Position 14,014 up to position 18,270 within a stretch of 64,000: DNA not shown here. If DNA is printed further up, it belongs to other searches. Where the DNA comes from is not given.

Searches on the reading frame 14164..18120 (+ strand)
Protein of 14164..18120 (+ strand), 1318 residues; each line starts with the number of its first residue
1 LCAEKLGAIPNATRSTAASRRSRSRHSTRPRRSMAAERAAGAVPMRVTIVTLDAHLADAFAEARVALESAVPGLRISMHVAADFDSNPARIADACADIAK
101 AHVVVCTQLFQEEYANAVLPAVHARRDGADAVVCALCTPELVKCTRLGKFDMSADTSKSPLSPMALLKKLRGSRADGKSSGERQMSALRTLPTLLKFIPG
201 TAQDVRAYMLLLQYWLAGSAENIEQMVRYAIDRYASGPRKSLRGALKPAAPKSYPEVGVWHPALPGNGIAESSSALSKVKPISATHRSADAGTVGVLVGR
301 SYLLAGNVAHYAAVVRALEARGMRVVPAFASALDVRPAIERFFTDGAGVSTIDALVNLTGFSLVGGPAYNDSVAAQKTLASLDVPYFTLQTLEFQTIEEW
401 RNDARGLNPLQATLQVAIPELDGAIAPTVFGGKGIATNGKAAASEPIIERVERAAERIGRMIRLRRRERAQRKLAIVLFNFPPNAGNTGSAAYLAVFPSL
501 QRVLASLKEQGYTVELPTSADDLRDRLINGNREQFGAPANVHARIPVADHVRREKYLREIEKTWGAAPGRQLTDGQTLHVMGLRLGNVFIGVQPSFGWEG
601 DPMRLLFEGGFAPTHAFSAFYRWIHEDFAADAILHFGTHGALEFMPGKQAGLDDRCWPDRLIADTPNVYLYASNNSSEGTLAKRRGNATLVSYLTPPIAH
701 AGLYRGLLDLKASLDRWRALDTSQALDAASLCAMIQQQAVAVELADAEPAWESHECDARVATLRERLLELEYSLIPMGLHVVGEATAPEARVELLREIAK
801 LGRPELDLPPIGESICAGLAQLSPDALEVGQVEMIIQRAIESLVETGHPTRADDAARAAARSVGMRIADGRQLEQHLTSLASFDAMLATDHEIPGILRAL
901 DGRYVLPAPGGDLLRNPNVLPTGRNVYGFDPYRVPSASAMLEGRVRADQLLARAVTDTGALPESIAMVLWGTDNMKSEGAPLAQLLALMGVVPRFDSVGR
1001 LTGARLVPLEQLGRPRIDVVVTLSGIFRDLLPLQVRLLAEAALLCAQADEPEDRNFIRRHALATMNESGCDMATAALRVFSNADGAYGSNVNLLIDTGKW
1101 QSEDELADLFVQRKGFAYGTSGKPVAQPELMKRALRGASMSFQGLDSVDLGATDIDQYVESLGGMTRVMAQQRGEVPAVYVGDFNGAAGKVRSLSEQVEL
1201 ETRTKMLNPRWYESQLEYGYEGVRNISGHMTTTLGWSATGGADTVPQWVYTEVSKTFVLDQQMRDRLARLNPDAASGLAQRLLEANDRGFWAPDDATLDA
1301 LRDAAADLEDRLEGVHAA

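Call 60: search_protein_families(library=pfam, proteins=[window:14164-18120:+], max_evalue=0.00001)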
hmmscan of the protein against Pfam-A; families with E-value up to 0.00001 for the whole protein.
window:14164-18120:+ (1318 aa): 2 families
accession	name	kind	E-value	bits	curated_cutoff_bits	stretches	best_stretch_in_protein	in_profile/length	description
PF02514.21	CobN-Mg_chel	-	0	1111.2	24.5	1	213-1297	2-1089/1090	CobN/Magnesium Chelatase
PF11965.13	DUF3479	-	1.2e-42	146.2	27.4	1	46-209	1-159/159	Domain of unknown function (DUF3479)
